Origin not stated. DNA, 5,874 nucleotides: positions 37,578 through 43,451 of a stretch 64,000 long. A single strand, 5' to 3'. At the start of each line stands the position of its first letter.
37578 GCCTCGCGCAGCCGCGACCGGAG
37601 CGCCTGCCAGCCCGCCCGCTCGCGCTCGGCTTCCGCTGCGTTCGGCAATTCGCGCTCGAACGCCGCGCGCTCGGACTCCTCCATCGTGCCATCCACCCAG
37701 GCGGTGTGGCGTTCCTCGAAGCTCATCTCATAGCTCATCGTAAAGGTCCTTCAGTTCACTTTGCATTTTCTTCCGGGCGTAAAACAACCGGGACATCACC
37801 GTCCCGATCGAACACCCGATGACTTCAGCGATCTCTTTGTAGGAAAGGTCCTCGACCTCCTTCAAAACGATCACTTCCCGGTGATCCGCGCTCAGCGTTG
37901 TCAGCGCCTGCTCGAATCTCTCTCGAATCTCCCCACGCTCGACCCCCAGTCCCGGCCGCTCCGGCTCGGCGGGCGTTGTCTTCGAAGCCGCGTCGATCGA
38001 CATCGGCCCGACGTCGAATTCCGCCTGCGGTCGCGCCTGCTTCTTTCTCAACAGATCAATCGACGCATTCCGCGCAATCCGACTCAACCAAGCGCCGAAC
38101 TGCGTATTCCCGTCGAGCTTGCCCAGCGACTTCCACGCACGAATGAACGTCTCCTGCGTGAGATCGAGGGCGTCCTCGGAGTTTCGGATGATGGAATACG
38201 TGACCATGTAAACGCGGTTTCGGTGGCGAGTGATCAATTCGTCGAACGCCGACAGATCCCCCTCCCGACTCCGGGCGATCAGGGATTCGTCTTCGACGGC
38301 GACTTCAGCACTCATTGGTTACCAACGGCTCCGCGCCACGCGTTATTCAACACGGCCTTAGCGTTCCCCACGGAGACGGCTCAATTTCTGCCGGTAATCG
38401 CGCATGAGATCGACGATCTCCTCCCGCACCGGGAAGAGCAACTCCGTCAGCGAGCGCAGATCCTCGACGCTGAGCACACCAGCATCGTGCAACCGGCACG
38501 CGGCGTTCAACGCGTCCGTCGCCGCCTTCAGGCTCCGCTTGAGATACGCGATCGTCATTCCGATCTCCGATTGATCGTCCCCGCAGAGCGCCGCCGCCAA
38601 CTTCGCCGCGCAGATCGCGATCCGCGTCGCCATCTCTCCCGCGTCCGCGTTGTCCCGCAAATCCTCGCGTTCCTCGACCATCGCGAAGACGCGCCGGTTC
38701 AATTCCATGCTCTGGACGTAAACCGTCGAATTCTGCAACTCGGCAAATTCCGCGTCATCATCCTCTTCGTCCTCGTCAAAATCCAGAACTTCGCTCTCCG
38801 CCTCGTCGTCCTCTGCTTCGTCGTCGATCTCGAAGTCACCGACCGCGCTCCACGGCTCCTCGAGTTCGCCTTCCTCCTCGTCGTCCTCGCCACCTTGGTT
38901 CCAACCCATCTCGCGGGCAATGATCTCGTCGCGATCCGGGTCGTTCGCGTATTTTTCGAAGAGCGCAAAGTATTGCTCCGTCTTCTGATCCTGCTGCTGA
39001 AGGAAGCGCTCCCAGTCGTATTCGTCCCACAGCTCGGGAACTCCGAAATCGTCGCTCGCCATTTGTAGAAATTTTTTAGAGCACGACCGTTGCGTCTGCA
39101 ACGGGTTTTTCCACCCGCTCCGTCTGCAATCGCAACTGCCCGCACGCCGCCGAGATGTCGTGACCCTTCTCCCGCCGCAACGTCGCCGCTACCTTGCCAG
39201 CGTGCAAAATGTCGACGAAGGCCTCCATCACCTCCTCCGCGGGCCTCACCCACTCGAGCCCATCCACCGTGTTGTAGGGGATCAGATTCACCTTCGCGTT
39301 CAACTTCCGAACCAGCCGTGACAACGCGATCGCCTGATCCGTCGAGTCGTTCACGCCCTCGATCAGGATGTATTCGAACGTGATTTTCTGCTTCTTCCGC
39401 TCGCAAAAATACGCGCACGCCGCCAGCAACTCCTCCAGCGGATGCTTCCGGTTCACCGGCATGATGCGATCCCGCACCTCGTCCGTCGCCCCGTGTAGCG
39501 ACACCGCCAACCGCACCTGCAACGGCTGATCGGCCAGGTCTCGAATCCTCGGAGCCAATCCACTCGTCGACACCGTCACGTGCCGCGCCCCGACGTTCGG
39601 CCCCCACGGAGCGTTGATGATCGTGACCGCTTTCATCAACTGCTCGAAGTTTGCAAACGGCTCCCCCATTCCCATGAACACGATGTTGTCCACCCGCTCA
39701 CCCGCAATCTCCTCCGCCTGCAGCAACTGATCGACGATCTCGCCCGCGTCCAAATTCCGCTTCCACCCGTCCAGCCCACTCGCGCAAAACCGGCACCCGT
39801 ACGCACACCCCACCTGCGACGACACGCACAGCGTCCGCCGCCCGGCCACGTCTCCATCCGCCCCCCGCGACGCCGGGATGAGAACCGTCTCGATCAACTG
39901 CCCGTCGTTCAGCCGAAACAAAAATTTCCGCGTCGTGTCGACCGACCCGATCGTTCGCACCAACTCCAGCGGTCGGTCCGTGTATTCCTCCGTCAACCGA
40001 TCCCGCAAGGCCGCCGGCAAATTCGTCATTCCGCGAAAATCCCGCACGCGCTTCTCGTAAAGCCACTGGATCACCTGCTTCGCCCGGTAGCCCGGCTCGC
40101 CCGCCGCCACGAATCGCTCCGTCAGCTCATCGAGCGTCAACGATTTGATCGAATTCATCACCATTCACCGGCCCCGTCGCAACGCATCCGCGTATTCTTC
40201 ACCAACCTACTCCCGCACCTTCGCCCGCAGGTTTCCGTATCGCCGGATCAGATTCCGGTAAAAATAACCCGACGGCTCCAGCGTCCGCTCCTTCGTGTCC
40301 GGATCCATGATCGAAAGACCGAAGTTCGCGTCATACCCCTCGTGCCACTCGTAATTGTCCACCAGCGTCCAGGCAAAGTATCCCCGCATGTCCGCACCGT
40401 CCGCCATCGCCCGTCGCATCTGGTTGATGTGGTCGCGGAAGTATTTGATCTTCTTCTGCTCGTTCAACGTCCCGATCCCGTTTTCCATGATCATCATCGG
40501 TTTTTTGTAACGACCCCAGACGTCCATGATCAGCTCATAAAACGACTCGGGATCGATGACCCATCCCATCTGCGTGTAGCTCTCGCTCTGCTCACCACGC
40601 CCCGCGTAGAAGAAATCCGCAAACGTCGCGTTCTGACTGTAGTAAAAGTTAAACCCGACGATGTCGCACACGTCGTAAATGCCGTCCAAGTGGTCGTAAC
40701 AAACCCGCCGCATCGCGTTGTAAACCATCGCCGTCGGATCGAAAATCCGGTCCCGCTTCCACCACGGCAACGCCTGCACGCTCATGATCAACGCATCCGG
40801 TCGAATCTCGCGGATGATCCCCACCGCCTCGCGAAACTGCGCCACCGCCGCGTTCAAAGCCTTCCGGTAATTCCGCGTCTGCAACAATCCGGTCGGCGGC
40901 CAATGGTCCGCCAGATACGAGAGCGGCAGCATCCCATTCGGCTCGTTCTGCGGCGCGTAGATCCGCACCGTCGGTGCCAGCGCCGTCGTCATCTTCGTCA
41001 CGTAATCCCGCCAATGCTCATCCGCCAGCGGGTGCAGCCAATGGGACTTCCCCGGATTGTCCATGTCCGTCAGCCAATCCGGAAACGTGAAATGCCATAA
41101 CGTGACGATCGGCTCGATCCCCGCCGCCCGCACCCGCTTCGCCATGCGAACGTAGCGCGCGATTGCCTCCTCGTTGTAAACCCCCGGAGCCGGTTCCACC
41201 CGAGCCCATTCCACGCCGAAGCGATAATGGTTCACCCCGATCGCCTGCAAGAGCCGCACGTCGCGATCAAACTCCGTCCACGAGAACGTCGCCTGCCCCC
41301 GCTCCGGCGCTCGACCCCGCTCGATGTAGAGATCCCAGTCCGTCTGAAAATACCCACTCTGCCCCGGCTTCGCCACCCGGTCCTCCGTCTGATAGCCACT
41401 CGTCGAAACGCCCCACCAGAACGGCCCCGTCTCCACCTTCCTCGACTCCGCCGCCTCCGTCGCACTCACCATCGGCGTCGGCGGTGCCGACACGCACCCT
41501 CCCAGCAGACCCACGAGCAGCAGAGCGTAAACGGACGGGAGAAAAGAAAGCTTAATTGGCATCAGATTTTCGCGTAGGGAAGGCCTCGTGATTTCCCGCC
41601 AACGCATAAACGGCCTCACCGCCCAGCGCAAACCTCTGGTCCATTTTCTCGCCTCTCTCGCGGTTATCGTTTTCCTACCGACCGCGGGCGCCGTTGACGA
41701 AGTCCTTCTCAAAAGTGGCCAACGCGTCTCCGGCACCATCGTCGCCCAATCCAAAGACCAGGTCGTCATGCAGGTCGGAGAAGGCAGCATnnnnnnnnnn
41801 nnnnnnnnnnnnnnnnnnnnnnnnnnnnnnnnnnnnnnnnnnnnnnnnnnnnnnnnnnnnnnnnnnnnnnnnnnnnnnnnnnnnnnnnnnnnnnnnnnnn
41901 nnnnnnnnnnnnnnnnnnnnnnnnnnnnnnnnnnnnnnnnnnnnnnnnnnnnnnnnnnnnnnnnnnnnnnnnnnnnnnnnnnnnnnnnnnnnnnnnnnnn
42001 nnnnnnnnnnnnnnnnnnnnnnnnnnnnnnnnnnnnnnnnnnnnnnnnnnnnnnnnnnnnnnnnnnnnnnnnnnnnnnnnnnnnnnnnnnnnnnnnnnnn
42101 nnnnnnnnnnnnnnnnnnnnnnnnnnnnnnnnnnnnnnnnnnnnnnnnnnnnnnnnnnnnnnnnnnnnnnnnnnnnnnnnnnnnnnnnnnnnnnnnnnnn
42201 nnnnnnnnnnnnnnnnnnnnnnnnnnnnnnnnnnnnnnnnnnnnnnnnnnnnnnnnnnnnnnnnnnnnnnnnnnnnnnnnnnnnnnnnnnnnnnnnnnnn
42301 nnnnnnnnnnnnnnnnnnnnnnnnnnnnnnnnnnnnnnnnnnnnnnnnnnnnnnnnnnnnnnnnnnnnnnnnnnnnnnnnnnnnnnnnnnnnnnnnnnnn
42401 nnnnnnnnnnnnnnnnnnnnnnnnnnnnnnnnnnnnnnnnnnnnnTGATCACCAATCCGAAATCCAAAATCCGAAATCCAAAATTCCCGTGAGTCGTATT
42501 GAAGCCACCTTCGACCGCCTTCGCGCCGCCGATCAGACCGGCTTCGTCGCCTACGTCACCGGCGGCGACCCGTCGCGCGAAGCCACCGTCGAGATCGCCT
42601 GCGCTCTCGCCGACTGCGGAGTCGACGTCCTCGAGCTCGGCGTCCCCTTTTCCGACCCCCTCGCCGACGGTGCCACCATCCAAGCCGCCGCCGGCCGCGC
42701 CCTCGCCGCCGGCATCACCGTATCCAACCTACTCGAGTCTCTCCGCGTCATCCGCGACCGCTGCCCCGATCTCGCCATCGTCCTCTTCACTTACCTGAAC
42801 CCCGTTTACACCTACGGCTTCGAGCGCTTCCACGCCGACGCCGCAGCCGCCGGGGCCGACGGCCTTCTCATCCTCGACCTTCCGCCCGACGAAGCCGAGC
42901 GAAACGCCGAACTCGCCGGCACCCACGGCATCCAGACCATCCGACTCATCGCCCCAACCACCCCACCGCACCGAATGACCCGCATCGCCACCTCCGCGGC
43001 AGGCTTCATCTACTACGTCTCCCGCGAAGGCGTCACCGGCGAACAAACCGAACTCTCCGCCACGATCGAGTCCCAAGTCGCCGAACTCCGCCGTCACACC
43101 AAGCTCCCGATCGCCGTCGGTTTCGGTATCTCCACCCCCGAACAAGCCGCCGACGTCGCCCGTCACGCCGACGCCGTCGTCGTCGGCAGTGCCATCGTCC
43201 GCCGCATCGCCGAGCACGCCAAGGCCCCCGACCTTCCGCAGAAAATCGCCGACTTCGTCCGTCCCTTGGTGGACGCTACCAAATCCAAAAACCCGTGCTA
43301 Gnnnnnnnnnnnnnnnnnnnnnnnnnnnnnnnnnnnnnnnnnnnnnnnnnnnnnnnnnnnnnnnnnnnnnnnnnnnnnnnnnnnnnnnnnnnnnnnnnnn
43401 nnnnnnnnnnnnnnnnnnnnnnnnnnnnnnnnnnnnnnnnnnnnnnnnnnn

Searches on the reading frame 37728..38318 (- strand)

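Call 61: search_protein_families(library=pfam, proteins=[window:37728-38318:-], max_evalue=0.0001)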
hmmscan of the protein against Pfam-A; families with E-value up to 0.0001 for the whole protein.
window:37728-38318:- (196 aa): 4 families
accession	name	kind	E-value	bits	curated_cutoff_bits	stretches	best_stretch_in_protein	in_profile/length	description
PF04542.20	Sigma70_r2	-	2.2e-19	69.4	24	1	28-95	1-70/71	Sigma-70 region 2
PF08281.18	Sigma70_r4_2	-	1.2e-16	60.5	25.7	1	133-185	2-54/54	Sigma-70, region 4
PF04545.22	Sigma70_r4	-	4.7e-11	42.5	24.1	1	138-186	1-49/50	Sigma-70, region 4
PF07638.17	Sigma70_ECF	-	4.9e-09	36.8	21.1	1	13-190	7-184/185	ECF sigma factor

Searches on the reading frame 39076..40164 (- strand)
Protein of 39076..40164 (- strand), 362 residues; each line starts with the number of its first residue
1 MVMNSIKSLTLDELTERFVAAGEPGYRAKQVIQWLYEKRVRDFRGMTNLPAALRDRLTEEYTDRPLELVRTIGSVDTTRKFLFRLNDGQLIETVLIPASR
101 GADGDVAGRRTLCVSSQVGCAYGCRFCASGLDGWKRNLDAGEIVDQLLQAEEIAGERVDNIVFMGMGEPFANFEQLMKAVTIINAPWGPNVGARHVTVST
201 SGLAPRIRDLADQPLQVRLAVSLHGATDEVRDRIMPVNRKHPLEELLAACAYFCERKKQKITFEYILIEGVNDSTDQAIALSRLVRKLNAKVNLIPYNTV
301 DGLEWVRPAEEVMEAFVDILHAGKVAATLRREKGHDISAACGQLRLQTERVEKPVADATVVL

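Call 36: search_protein_families(library=pfam, proteins=[window:39076-40164:-])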
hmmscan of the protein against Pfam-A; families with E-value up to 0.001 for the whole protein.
window:39076-40164:- (362 aa): 2 families
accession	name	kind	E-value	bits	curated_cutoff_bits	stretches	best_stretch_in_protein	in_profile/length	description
PF04055.27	Radical_SAM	-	4.8e-20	72.8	29.5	1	115-275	2-158/166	Radical SAM superfamily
PF21016.3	RlmN_N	-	3.3e-15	56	24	1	8-60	5-57/60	Ribosomal RNA large subunit methyltransferase N-terminal domain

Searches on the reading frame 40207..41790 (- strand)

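Call 36: search_protein_families(library=pfam, proteins=[window:40207-41790:-])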
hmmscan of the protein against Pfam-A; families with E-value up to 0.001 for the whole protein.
window:40207-41790:- (527 aa): 1 family
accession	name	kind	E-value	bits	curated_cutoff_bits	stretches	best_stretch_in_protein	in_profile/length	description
PF00232.24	Glyco_hydro_1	-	2.5e-60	204.7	22.6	2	365-517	277-450/453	Glycosyl hydrolase family 1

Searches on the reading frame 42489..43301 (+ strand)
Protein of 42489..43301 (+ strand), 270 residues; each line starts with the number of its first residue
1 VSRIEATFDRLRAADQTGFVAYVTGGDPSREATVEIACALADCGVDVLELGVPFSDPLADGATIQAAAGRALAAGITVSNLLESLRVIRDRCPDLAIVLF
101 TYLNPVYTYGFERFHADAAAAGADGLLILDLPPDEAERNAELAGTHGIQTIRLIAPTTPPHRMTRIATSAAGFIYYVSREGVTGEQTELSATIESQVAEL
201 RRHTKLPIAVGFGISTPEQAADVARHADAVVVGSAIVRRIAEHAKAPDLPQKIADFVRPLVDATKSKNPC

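Call 36: search_protein_families(library=pfam, proteins=[window:42489-43301:+])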
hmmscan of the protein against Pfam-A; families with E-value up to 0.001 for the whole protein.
window:42489-43301:+ (270 aa): 3 families
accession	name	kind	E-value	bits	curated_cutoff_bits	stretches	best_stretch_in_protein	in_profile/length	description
PF00290.26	Trp_syntA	-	2.9e-87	292.3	27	1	8-247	1-240/259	Tryptophan synthase alpha chain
PF01884.23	PcrB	-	4.1e-06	26.9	23.9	1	193-238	168-213/226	PcrB family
PF00977.27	His_biosynth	-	0.00015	21.7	23.6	1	192-240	60-109/228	Histidine biosynthesis protein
